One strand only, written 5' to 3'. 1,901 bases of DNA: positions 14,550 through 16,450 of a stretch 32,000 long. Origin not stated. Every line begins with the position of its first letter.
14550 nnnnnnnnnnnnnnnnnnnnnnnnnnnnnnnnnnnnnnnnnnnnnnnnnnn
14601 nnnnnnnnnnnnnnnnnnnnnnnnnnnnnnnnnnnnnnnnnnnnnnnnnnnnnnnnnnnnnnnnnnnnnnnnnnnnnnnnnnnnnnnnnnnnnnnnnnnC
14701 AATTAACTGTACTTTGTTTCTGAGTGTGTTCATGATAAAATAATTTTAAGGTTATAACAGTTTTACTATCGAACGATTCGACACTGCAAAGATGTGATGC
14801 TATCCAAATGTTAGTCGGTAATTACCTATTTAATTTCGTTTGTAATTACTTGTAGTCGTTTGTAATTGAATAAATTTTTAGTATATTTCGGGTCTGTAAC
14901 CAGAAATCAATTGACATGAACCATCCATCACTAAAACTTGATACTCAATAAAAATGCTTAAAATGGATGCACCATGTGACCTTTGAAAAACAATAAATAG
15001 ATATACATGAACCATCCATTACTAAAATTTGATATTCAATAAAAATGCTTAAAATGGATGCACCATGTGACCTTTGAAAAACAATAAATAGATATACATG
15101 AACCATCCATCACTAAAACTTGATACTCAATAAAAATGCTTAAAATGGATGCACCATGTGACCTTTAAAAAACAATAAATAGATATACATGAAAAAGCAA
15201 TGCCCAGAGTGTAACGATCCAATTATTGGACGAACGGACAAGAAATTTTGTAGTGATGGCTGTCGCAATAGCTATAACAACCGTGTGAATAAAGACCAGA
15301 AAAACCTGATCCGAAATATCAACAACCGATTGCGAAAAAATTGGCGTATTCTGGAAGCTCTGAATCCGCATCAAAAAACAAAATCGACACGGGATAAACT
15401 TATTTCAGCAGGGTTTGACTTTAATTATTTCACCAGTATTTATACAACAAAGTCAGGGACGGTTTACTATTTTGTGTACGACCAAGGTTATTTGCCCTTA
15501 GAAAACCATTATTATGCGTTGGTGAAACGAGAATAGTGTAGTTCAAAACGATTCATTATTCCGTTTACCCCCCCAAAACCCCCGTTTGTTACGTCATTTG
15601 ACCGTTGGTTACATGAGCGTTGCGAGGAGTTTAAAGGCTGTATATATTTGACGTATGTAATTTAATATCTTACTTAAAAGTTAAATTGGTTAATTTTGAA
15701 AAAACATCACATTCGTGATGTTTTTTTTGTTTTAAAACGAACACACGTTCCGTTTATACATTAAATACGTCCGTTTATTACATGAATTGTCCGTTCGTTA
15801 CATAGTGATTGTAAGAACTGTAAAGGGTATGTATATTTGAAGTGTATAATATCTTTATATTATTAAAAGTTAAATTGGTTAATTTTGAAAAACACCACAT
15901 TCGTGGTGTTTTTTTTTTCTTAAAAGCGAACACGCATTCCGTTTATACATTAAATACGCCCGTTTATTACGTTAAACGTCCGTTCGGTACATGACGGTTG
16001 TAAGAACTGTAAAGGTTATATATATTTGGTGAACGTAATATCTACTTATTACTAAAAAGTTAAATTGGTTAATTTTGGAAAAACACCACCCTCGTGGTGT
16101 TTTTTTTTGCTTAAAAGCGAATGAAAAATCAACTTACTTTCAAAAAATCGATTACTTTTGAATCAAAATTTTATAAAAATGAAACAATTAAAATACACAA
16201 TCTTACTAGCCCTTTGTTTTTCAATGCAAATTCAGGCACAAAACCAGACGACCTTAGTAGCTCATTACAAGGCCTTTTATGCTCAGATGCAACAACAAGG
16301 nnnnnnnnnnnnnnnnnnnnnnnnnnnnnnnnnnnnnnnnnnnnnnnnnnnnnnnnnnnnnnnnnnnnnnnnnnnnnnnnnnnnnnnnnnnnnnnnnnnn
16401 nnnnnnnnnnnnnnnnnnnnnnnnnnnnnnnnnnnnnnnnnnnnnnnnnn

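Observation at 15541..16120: Three tandem 189-bp units, each a complete small-RNA gene (upstream site, consensus promoter, about 72-nt body, terminator)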

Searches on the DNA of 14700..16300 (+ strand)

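Call 9: search_rna_families(source=window, start=14700, end=16300, threshold=evalue, max_evalue=10)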
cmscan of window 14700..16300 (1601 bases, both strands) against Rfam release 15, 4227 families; matches with E-value up to 10: 17.
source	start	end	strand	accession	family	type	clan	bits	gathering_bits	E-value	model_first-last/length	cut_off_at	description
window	16021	16108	+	RF00106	RNAI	Gene; antisense;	-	26.2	47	0.027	1-102/102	no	RNAI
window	15653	15764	+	RF02579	tsr26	Gene; sRNA;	-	25.1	141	0.37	1-122/122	no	S. aureus tsr26 small RNA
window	15673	15787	-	RF02070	STnc300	Gene; sRNA;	-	24.9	80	1.4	1-159/159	no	Salmonella enterica sRNA STnc300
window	15842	15932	+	RF02579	tsr26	Gene; sRNA;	-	22.8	141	1.2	1-122/122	no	S. aureus tsr26 small RNA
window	16047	16140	+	RF01770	rimP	Cis-reg; leader;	-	22.6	47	0.75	1-102/102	no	Gammaprotebacteria rimP leader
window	15693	15761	-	RF02064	STnc370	Gene; sRNA;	-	22.5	54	5.3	1-71/71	no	Enterobacterial sRNA STnc370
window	15934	16108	+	RF00022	GcvB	Gene;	-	21.5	42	0.041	1-204/204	no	GcvB RNA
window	15881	15950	-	RF02064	STnc370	Gene; sRNA;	-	21.3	54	9.3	1-71/71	no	Enterobacterial sRNA STnc370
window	15857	15948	+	RF01770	rimP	Cis-reg; leader;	-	21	47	1.6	1-102/102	no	Gammaprotebacteria rimP leader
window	15671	15729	-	RF00038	PrfA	Cis-reg; thermoregulator;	-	20.9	88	6.7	1-132/132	no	PrfA thermoregulator UTR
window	15668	15759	+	RF01770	rimP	Cis-reg; leader;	-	19.9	47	2.9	1-102/102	no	Gammaprotebacteria rimP leader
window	15864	15921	+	RF01772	rnk_pseudo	Cis-reg; leader;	-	18.6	55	3.6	1-108/108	no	Pseudomonas rnk leader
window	15871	15917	+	RF00106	RNAI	Gene; antisense;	-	16.7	47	4.2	1-102/102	no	RNAI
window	15143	15197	+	RF02842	RefA1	Gene; sRNA;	-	14.6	94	3.7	1-222/222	no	Enterococcus sRNA A1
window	15767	15917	+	RF00022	GcvB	Gene;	-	14.1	42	3.4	1-204/204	no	GcvB RNA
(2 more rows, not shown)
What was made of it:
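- On Known Rfam sRNA families (Qrr, PrrF, OmrA-B, GibS/FopS and others): The best sub-threshold hits in the region are RNAI at 26 bits (threshold 47) and GcvB at 21.5 bits (threshold 42), which is noise (call 9).
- Tried and rejected: RNAI, tsr26, GcvB and rimP are all far below their thresholds (call 9).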

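Call 56: build_rna_model(alignment_id=A2)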
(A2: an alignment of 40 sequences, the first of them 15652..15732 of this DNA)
Model R1 built from alignment A2 (40 sequences, 135 columns); structure: RNAalifold consensus.
model positions 88; base pairs 15; branch points 1; effective number of sequences 2.63; information 0.647 bits per position. Calibrated on 0.2 Mb of random sequence (short: E-values are rough).
structure used (alignment columns):
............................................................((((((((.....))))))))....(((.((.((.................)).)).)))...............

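Call 60: search_with_rna_model(model_id=R1, sources=[window, L064, L065, L067, L068, L069, L070, L072, L073, L074, L075, L076, L077, L079, L080, L081, L082, L083, L084, L085, L086, L087, L088, L089, L091, L092, L093, L094, L095, L096, L098, L099, L100, L101, L102, L103, L104, L105, L106, L108, L109, L110, L111, L112, L113, L114, L115, L116, L117, L118, L119, L121, L122, L123, L124, L125, L127, L128, L129, L130, L131, L132, L133, L134, L135, L136, L137, L139, L140, L141, L142, L143, L144, L145, L146, L148, L150, L151, L153, L154, L155, L156, L160, L162, L163, L164, L165, L166, L174, L179, L181, L182], max_evalue=1, make_alignment=true)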
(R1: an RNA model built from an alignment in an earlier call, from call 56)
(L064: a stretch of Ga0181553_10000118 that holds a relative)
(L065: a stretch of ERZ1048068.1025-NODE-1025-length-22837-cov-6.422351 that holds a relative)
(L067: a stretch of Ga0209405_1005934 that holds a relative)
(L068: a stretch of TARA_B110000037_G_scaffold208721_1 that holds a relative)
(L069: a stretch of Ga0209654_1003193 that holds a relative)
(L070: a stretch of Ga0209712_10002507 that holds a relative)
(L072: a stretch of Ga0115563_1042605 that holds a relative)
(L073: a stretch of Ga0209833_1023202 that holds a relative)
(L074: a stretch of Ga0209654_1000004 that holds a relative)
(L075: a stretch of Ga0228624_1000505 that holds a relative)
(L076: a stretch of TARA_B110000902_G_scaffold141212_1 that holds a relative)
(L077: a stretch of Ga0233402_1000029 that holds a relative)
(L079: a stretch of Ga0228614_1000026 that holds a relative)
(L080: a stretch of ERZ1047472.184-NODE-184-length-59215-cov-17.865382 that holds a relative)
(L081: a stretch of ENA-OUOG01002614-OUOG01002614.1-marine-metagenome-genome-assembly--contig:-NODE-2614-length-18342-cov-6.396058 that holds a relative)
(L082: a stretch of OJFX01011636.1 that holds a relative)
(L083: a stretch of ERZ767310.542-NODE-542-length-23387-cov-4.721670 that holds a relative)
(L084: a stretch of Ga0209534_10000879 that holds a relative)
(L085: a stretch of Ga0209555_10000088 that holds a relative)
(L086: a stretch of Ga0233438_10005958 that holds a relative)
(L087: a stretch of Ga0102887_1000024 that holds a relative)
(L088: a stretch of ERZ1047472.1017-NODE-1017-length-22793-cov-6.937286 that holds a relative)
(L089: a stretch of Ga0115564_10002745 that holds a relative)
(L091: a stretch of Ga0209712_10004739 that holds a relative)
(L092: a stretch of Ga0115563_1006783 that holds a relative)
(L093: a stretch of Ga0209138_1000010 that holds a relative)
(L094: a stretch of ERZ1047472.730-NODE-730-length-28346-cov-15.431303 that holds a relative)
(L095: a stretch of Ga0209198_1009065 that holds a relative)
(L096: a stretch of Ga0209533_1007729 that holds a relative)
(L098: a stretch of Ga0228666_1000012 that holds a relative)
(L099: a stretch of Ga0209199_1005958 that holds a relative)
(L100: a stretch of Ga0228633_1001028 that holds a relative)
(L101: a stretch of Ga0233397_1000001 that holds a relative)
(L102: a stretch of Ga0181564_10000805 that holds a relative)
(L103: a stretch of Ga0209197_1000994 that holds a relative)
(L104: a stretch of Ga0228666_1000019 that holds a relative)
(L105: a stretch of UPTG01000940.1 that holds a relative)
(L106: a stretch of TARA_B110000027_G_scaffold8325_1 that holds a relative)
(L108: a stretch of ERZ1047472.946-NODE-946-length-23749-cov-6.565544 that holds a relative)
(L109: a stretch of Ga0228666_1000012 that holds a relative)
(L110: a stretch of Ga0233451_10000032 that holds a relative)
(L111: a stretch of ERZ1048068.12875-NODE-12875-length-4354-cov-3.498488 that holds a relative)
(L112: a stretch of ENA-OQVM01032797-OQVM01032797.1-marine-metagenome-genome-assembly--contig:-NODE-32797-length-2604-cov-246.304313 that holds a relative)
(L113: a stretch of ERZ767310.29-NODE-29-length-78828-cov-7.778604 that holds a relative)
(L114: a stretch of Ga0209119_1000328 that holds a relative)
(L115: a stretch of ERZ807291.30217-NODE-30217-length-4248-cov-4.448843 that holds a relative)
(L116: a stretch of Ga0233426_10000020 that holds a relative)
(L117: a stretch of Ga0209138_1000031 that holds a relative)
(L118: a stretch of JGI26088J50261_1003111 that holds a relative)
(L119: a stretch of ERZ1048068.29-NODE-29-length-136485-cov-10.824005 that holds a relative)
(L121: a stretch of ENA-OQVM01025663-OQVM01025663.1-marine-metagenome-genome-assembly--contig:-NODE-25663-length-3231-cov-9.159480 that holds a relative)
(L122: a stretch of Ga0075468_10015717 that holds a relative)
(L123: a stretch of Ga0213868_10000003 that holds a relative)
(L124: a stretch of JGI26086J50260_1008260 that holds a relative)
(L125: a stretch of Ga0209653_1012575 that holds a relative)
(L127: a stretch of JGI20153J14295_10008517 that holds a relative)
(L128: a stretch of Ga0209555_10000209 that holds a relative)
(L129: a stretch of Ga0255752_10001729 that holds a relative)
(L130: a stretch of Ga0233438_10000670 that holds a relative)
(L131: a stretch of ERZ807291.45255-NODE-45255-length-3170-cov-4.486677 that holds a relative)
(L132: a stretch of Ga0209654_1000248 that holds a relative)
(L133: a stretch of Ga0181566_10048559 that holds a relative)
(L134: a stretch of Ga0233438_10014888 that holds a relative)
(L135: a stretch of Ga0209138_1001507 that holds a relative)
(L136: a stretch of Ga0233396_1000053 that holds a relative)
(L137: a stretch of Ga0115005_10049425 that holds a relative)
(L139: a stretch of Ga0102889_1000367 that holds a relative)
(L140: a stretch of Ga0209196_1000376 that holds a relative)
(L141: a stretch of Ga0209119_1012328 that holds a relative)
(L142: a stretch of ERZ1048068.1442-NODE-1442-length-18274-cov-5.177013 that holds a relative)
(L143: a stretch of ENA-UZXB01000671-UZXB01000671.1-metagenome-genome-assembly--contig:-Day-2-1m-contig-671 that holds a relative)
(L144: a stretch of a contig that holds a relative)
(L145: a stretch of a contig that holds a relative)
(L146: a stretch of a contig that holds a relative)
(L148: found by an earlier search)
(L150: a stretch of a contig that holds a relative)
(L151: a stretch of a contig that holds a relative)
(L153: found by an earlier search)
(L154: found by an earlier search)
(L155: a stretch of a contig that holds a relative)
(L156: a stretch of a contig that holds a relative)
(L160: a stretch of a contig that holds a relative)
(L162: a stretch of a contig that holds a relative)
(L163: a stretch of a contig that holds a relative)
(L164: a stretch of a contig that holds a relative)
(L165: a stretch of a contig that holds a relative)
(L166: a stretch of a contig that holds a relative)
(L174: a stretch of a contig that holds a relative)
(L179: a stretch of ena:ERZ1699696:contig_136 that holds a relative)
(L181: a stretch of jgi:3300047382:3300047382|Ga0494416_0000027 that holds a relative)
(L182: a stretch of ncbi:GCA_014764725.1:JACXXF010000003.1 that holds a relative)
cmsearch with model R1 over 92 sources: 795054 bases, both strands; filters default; matches with E-value up to 1: 149.
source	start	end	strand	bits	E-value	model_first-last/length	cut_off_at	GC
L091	7439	7525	-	97.9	1.1e-15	1-88/88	no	0.26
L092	6263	6350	+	97.3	1.5e-15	1-88/88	no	0.27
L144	3855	3942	+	97.3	1.5e-15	1-88/88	no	0.27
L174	3134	3220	+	96.6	2e-15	1-88/88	no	0.25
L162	7267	7354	+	96.4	2.2e-15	1-88/88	no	0.25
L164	5378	5464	+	95.6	3.2e-15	1-88/88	no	0.23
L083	7225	7312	-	95.3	3.7e-15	1-88/88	no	0.23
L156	4276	4363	+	95.1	4.1e-15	1-88/88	no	0.23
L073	996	1082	-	95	4.2e-15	1-88/88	no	0.28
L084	4449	4535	-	95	4.2e-15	1-88/88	no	0.28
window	15652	15739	+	94.1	6.5e-15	1-88/88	no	0.22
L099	3806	3893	-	94.1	6.5e-15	1-88/88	no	0.22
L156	4528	4615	+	91.2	2.4e-14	1-88/88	no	0.23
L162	7013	7100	+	90.8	2.8e-14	1-88/88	no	0.23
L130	7216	7302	-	90.5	3.3e-14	1-88/88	no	0.28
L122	1986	2073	+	90.3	3.7e-14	1-88/88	no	0.2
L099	3427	3515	-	90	4.3e-14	1-88/88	no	0.29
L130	6842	6930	-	89.7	4.8e-14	1-88/88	no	0.29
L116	4194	4280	+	89.5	5.3e-14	1-88/88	no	0.21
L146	629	715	+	89.5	5.3e-14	1-88/88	no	0.21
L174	3733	3820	+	89.4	5.6e-14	1-88/88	no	0.26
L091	7248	7336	-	88.8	7.3e-14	1-88/88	no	0.29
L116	4383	4470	+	88.7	7.4e-14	1-88/88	no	0.23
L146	818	905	+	88.7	7.4e-14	1-88/88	no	0.23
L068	850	938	+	88.4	8.5e-14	1-88/88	no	0.29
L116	4572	4660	+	88.4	8.5e-14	1-88/88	no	0.29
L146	1007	1095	+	88.4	8.5e-14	1-88/88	no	0.29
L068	660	747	+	88.1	1e-13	1-88/88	no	0.22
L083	7025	7112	-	87.8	1.1e-13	1-88/88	no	0.25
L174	3535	3622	+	86.6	2e-13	1-88/88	no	0.3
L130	7033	7119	-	86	2.6e-13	1-88/88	no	0.23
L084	4251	4338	-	86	2.6e-13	1-88/88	no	0.32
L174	3333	3420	+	85.9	2.7e-13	1-88/88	no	0.3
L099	3618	3704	-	85.6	3.1e-13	1-88/88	no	0.22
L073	798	885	-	83.9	6.9e-13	1-88/88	no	0.33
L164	5566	5652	+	82.6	1.3e-12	1-88/88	no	0.23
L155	5337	5424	+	82.4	1.3e-12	1-88/88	no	0.2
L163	393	480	-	80.3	3.5e-12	1-88/88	no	0.27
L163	582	672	-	79.6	4.9e-12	1-88/88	no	0.25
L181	10491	10577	+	78.7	7.2e-12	1-88/88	no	0.28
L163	173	262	-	76.3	2.2e-11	1-88/88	no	0.27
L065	439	530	-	76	2.6e-11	1-88/88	no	0.26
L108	2065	2156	+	76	2.6e-11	1-88/88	no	0.26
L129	9695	9784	-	74.5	5e-11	1-88/88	no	0.26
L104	1779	1868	+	70.8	2.8e-10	1-88/88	no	0.26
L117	10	98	-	70.6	3e-10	1-88/88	no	0.27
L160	63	156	+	70.2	3.6e-10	1-88/88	no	0.23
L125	3953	4042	-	68.9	6.4e-10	1-88/88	no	0.26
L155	5548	5635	+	63.5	7.6e-09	1-88/88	no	0.36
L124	2860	2945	+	63.2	9e-09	1-88/88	no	0.27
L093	5480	5571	+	62.4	1.2e-08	1-88/88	no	0.25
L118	3258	3349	+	62.4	1.2e-08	1-88/88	no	0.25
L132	8320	8411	+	62.4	1.2e-08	1-88/88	no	0.25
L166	1339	1424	-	62.2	1.4e-08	1-88/88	no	0.31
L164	5771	5863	+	61.8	1.7e-08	1-88/88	no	0.39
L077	4007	4092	+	61.6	1.8e-08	1-88/88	no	0.31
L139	5615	5700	+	61.6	1.8e-08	1-88/88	no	0.31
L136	1415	1501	+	61.3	2.1e-08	1-88/88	no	0.28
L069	1240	1326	+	61.2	2.2e-08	1-88/88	no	0.29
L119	6123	6209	-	61.2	2.2e-08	1-88/88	no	0.29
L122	2197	2284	+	60.8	2.7e-08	1-88/88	no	0.36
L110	390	480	-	57.4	1.2e-07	1-88/88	no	0.25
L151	2501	2586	+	48.4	7.6e-06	1-88/88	no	0.28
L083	6185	6251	+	34.2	0.0051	1-88/88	no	0.27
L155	6413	6490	+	32.5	0.011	1-88/88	no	0.33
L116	5414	5486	+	32.5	0.011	1-88/88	no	0.34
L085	1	59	-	32.4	0.011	1-54/88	3'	0.2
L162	8125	8203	-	31.7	0.016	1-88/88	no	0.32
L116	4417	4517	-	31.5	0.018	1-88/88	no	0.28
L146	852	952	-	31.5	0.018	1-88/88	no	0.28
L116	5433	5501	-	31.2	0.02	1-88/88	no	0.3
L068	1711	1778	-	31.2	0.02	1-88/88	no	0.29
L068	1692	1764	+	30.9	0.023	1-88/88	no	0.34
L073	29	98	+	30.8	0.024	1-88/88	no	0.34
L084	3410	3479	+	30.8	0.024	1-88/88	no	0.34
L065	2568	2646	-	30.8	0.025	1-88/88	no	0.23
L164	6619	6687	+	30.4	0.03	1-88/88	no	0.33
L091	6405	6476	+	30.3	0.031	1-88/88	no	0.36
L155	6437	6508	-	30.3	0.031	1-88/88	no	0.36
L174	3367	3440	-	29.8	0.038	1-88/88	no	0.27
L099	2486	2579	-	29.7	0.041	1-88/88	no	0.3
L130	6020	6087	-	29.5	0.044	1-88/88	no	0.32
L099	3759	3859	+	29.2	0.051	1-88/88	no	0.27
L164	5411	5481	-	29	0.057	1-88/88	no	0.24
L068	885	954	-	28.8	0.06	1-88/88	no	0.33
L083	6198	6269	-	28.7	0.065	1-88/88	no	0.22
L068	694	795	-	28.6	0.067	1-88/88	no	0.27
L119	5334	5408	+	28.4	0.072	1-88/88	no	0.23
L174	3167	3238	-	28.4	0.074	1-88/88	no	0.29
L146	1042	1111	-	28.2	0.079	1-88/88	no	0.34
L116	4607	4676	-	28.2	0.079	1-88/88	no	0.34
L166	1535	1625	-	28.1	0.084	1-88/88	no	0.27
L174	3767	3848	-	28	0.088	1-88/88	no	0.26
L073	45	126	-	27.9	0.092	1-88/88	no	0.3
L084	3426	3507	-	27.9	0.092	1-88/88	no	0.3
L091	6423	6491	-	27.5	0.11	1-88/88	no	0.33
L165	1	32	-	27.3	0.12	1-32/88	3'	0.19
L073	781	851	+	27.2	0.12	1-88/88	no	0.28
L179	9794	9859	+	27.1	0.13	1-88/88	no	0.3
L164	6634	6705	-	27.1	0.13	1-88/88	no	0.38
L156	5370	5438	+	26.9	0.14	1-88/88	no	0.25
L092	7121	7200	-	26.9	0.15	1-88/88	no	0.29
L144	4713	4792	-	26.9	0.15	1-88/88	no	0.29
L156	5385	5462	-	26.8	0.15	1-88/88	no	0.26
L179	9806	9883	-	26.7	0.16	1-88/88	no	0.33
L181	11325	11397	+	26.6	0.17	1-88/88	no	0.29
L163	141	227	+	26.5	0.17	1-88/88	no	0.26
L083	7004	7078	+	26.5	0.18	1-88/88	no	0.32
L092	7105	7174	+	26.5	0.18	1-88/88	no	0.33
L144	4697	4766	+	26.5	0.18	1-88/88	no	0.33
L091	7391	7492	+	26.3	0.19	1-88/88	no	0.33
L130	7174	7269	+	26.2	0.2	1-88/88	no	0.33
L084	4222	4304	+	26.1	0.21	1-88/88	no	0.27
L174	3569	3639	-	25.9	0.23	1-88/88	no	0.3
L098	508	575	+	25.8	0.24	1-88/88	no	0.26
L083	7205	7278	+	25.7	0.25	1-88/88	no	0.3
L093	10143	10241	-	25.6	0.26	1-88/88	no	0.29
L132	12983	13081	-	25.6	0.26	1-88/88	no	0.29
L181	11344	11438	-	25.6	0.27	1-88/88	no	0.33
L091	7225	7301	+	25.6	0.27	1-88/88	no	0.31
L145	3593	3660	+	25.3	0.3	1-88/88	no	0.28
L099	3570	3671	+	25.2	0.32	1-88/88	no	0.31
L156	4562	4639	-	25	0.35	1-88/88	no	0.29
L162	8099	8178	+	25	0.35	1-88/88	no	0.29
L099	3403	3480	+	24.9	0.36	1-88/88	no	0.32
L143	6578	6647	-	24.8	0.38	1-88/88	no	0.29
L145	6920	6989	+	24.8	0.38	1-88/88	no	0.29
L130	7015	7086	+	24.8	0.39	1-88/88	no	0.28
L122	2020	2092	-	24.4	0.45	1-88/88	no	0.26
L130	6008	6073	+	24.2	0.49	1-88/88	no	0.36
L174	4592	4667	-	24.1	0.51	1-88/88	no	0.41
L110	1565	1656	-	24.1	0.51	1-88/88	no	0.27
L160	6208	6293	+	24.1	0.52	1-88/88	no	0.31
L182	13914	14006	-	23.8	0.6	1-88/88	no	0.28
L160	102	179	-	23.8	0.61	1-88/88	no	0.24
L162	7301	7379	-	23.5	0.68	1-88/88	no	0.29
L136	1449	1526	-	23.4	0.74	1-88/88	no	0.31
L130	6817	6895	+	23.1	0.81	1-88/88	no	0.33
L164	4227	4297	+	23.1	0.84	1-88/88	no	0.28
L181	10527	10611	-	23.1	0.85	1-88/88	no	0.27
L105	14599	14667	+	22.9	0.9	1-88/88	no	0.29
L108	2104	2183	-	22.8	0.93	1-88/88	no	0.28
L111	2412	2499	+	22.8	0.94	1-88/88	no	0.25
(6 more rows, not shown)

Alignment A3: 149 matches aligned to the model, 160 columns, each read 5' to 3' on its own strand. Consensus structure (alignment columns), stored with it:
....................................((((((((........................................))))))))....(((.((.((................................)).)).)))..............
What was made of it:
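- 15655..15728 (+): sRNA B1 (~74 nt, 'type A'). It has the conserved 5' segment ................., the invariant core at 15676-15697, and a terminator at 15698-15728 (stem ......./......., U8). CM hit of 94.1 bits, E 6.5e-15 (call 60).
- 15844..15918 (+): sRNA B2 (~75 nt). It has a 5' hairpin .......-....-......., the core at 15865-15886, and a terminator at 15887-15918 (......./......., U9-10). CM hit of 85.6 bits (call 60).
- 16033..16108 (+): sRNA B3 (~76 nt). It has a 5' hairpin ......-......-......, the core at 16055-16076, and a terminator at 16077-16108. CM hit of 90.0 bits (call 60).
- Arrays reach four copies (call 60).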

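Call 79: search_with_rna_model(model_id=R1, sources=[L183, L184, L185, L186, L187, L188, L007, L179], max_evalue=0.1, show_alignments=3)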
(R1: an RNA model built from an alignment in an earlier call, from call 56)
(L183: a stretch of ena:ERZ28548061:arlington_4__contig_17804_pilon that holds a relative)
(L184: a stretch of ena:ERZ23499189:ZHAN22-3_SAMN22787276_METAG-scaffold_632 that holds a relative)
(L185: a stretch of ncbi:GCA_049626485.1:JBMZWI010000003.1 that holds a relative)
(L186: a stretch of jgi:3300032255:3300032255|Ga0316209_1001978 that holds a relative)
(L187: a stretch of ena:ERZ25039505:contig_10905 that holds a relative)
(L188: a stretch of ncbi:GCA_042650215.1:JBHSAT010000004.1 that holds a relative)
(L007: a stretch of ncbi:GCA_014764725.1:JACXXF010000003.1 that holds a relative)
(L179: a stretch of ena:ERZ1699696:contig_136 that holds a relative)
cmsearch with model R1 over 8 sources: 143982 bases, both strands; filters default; matches with E-value up to 0.1: 4.
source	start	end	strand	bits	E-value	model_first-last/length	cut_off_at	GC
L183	10096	10181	+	60.9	4.6e-09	1-88/88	no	0.33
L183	9874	9962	+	54.8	7.6e-08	1-88/88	no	0.28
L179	9794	9859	+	27.1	0.024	1-88/88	no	0.3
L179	9806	9883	-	26.7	0.028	1-88/88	no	0.33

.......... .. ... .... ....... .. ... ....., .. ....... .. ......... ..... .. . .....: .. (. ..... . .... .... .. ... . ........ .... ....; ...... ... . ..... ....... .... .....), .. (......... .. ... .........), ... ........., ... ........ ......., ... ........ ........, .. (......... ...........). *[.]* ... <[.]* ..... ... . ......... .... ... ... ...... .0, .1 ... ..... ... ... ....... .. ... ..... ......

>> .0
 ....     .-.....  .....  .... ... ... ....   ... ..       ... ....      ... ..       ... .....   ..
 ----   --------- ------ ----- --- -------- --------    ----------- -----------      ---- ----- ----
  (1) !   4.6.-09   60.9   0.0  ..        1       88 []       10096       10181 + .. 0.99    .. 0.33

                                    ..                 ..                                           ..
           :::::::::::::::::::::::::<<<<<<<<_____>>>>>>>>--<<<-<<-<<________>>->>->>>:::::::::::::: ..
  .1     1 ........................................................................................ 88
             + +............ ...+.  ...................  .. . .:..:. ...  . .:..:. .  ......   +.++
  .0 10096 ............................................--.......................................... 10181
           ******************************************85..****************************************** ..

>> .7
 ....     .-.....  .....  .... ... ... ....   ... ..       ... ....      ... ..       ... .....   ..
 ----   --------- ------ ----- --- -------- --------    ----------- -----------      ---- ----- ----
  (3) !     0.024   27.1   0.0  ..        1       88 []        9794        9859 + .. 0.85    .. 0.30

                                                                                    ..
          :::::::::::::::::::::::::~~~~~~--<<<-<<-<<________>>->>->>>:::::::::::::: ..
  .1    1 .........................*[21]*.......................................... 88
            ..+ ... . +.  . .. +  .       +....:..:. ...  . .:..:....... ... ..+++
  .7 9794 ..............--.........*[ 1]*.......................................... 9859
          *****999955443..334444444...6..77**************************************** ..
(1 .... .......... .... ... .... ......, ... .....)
